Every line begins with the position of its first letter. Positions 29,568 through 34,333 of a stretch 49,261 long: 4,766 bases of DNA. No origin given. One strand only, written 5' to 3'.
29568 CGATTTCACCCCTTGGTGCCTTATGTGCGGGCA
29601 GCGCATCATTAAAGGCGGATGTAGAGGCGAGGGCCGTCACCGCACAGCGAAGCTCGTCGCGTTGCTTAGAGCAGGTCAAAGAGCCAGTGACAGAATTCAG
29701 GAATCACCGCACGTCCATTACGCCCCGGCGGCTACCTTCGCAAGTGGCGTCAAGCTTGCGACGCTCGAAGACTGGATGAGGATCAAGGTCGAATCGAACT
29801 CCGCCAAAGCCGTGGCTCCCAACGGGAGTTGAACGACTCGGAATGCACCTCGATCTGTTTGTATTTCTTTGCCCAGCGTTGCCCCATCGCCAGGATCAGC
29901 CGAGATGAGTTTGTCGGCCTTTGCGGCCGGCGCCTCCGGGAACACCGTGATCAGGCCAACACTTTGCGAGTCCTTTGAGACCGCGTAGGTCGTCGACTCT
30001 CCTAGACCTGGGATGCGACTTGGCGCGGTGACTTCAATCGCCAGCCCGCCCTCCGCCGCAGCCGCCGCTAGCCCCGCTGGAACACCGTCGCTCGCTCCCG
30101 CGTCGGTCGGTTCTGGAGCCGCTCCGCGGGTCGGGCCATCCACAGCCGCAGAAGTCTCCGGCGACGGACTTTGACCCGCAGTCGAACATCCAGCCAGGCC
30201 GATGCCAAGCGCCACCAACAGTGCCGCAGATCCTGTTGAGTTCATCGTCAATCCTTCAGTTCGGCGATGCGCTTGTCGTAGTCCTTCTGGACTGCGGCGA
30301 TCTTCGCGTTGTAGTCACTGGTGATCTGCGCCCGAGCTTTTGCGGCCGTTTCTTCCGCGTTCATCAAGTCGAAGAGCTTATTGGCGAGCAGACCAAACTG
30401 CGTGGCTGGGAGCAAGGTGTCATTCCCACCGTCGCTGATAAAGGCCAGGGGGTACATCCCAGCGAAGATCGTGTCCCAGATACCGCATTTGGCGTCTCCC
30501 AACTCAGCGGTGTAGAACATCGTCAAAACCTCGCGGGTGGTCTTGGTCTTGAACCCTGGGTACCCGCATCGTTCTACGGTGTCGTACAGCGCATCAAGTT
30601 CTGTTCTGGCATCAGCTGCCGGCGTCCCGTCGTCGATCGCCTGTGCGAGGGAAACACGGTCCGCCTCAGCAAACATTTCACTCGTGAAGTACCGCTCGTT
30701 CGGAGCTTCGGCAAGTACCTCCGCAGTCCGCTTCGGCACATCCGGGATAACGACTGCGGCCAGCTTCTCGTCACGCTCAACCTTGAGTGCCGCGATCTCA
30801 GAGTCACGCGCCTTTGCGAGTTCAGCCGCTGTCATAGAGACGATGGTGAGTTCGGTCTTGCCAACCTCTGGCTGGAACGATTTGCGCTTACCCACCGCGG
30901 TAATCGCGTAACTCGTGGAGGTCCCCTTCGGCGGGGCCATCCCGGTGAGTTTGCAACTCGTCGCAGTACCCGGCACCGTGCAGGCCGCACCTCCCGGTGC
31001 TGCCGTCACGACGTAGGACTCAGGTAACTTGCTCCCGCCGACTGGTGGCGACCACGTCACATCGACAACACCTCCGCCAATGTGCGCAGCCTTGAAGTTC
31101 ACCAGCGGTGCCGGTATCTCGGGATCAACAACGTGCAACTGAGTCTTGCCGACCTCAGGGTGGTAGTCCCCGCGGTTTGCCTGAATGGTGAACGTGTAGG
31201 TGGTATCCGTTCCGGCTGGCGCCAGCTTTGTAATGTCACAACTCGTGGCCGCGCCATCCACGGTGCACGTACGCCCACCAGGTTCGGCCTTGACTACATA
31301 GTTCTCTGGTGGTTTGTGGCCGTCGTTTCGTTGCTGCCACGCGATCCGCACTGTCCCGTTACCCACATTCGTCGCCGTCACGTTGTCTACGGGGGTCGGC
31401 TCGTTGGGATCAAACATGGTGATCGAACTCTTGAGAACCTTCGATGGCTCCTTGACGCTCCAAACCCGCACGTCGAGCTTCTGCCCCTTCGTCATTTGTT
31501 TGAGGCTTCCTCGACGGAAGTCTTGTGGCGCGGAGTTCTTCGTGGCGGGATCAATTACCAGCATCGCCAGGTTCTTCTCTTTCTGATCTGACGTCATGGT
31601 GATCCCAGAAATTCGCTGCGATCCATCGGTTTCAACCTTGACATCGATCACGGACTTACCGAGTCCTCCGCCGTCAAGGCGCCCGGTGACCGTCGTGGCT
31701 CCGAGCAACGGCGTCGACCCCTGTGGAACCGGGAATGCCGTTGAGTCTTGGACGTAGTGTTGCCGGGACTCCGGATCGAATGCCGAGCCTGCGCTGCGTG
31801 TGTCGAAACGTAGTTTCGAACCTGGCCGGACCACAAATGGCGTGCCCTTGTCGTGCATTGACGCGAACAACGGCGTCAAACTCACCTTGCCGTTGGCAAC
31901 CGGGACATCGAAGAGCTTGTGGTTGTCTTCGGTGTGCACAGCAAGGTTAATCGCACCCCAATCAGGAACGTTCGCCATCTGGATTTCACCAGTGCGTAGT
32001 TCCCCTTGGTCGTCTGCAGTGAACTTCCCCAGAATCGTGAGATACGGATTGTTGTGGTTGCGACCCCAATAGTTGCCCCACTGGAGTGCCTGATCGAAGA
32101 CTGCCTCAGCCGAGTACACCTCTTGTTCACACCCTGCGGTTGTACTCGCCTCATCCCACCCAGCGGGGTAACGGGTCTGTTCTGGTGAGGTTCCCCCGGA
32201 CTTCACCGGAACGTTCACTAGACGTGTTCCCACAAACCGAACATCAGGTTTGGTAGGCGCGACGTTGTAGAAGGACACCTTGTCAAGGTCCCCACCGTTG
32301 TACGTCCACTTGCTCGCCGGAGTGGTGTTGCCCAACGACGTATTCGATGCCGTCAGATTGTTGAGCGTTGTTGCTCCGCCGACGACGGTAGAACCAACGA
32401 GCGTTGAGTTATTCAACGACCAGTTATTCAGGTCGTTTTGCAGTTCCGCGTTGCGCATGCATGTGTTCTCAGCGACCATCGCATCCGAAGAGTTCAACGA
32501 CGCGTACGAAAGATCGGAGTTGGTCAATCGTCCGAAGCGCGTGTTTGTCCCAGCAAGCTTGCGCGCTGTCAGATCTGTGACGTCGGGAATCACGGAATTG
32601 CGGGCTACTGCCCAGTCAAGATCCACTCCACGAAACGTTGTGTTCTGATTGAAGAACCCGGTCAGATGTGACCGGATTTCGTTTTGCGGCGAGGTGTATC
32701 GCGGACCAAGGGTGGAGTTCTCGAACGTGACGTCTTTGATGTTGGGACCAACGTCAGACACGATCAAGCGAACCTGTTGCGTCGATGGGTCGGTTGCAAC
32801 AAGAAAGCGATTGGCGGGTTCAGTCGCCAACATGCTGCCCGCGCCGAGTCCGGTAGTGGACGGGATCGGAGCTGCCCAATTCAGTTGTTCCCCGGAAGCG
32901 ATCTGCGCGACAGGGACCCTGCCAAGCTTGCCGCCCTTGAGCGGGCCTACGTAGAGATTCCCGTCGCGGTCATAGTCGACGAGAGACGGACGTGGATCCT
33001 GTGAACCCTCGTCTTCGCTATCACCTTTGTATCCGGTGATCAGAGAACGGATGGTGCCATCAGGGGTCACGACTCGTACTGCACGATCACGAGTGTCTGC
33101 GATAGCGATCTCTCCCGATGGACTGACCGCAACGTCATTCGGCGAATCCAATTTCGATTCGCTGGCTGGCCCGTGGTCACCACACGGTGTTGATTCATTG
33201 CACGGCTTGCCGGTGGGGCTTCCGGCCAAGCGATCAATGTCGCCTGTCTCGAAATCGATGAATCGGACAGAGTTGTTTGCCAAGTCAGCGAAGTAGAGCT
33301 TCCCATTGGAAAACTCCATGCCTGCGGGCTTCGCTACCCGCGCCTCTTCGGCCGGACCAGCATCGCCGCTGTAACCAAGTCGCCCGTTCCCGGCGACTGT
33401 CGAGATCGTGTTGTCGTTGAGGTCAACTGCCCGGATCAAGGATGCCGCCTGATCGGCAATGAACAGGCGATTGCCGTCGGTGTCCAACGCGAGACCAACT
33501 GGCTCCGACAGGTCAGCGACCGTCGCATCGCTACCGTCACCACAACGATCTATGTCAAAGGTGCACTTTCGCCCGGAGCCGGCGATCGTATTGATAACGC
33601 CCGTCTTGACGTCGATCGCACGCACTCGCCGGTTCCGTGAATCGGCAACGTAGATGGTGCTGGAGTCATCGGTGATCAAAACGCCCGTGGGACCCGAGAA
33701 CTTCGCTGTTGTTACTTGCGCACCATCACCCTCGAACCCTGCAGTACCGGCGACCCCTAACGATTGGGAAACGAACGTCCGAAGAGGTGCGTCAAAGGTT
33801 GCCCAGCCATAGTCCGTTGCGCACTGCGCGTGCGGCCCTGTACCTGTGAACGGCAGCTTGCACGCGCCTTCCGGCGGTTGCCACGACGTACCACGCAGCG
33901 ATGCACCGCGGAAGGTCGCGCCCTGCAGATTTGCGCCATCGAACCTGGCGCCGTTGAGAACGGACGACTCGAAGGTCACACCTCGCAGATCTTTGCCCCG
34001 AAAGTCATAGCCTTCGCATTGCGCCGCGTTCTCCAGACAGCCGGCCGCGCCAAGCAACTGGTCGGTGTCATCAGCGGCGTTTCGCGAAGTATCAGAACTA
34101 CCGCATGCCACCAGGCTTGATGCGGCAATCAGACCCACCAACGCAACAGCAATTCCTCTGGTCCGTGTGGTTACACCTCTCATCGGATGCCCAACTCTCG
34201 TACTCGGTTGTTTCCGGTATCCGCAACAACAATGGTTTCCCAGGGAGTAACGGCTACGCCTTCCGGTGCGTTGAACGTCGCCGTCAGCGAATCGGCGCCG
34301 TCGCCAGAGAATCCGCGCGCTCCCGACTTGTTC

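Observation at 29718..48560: Six-gene ~19 kb operon encoding only exported giant repeat proteins (RHS/YD, pentapeptide, NHL, FN3, Tat)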

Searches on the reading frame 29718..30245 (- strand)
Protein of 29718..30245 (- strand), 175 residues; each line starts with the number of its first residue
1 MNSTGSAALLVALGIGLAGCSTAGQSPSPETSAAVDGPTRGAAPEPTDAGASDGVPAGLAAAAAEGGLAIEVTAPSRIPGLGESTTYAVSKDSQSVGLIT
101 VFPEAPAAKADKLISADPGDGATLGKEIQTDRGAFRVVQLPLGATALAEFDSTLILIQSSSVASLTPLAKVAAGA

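Call 4: search_protein_families(library=pfam, proteins=[window:29718-30245:-], max_evalue=0.01)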
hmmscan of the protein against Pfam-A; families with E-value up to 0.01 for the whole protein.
window:29718-30245:- (175 aa): 0 families

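Call 7: search_protein_families(library=ncbifam, proteins=[window:29718-30245:-], max_evalue=0.01)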
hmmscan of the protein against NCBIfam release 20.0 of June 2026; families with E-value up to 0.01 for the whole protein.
window:29718-30245:- (175 aa): 0 families

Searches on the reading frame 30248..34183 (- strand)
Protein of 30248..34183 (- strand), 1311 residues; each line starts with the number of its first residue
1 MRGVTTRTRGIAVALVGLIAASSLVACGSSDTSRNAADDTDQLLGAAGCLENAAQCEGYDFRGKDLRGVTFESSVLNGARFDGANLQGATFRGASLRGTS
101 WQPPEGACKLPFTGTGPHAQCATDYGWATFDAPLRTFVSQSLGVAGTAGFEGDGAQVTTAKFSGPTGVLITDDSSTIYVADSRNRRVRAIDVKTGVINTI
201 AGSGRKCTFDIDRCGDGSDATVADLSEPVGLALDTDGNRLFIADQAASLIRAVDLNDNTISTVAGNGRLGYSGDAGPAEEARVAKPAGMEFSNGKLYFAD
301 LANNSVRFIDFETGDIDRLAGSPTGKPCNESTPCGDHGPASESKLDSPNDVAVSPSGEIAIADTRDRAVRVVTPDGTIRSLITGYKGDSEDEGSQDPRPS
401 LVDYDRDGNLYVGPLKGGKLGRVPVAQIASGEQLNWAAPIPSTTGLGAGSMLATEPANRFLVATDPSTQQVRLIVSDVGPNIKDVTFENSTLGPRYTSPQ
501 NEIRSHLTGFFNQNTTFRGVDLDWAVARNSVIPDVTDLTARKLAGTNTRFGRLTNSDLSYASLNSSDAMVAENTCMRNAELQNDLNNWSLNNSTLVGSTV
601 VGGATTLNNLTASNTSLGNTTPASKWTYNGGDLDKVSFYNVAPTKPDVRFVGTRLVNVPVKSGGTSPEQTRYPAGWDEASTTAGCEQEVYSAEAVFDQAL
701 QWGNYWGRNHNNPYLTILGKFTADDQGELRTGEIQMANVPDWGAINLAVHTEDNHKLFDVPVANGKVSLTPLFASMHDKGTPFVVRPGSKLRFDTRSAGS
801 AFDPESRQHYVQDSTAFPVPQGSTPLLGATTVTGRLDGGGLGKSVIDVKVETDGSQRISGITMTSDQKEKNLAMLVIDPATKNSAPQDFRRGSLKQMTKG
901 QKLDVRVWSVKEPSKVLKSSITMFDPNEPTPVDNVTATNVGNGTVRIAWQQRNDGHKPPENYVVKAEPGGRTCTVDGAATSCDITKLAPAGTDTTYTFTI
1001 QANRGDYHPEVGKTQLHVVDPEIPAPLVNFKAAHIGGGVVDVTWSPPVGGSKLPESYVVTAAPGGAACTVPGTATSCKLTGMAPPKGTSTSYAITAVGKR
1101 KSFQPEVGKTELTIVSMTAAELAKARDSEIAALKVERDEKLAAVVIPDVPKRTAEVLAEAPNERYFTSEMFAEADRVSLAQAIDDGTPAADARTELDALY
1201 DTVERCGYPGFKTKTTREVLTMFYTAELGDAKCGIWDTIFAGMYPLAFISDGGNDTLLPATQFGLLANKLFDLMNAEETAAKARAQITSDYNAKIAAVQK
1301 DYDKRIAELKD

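Call 4: search_protein_families(library=pfam, proteins=[window:30248-34183:-], max_evalue=0.01)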
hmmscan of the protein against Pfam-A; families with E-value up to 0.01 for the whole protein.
window:30248-34183:- (1311 aa): 7 families
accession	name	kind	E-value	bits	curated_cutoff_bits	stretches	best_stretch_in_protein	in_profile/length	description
PF25021.1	TEN_NHL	-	3.6e-21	76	27.1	2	197-266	112-178/357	Teneurin NHL domain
PF00041.27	fn3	-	5.1e-14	52.7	25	2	931-1006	2-72/84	Fibronectin type III domain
PF01436.27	NHL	-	7.3e-11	42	20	0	345-366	1-22/28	NHL repeat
PF00805.28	Pentapeptide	-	2.7e-08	33.6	20.2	1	65-99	2-36/40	Pentapeptide repeats (8 copies)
PF08450.18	SGL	-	3.8e-08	33.7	26.3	0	155-193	126-164/246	SMP-30/Gluconolactonase/LRE-like region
PF13576.12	Pentapeptide_3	-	5.8e-08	33.3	27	1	61-99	6-47/48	Pentapeptide repeats (9 copies)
PF13599.13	Pentapeptide_4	-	1.8e-05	25.1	38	1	58-102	15-59/78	Pentapeptide repeat region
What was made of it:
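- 30248..34183 (-): G5: 1311-aa lipoprotein with a short pentapeptide segment (33878-34027), an NHL propeller (about 32774-33721), two FN3 domains (about 30854-31393) and a coiled-coil-like tail. Call 4.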

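Call 7: search_protein_families(library=ncbifam, proteins=[window:30248-34183:-], max_evalue=0.01)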
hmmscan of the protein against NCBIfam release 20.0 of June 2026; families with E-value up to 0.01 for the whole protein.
window:30248-34183:- (1311 aa): 5 families
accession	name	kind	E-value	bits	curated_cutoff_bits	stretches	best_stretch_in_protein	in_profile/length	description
NF035926.1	scyF_NHL_VPEP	equivalog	4e-12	46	350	1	158-262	194-282/376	scytonemin biosynthesis PEP-CTERM protein ScyF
NF052603.1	penta_Alr5209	equivalog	5.9e-05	23.2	125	0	60-98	44-82/113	Alr5209 family pentapeptide repeat protein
NF047416.1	penta_HetL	equivalog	0.0001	21.8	260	0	514-572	102-159/218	heterocyst differentiation pentapeptide repeat protein HetL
TIGR03866.1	PQQ_ABC_repeats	subfamily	0.0031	16.6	287.3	0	164-205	42-83/310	PQQ-dependent catabolism-associated beta-propeller protein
NF000421.1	penta_rpt_QnrVC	exception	0.0056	16.6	460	0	53-100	51-98/218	QnrVC family quinolone resistance pentapeptide repeat protein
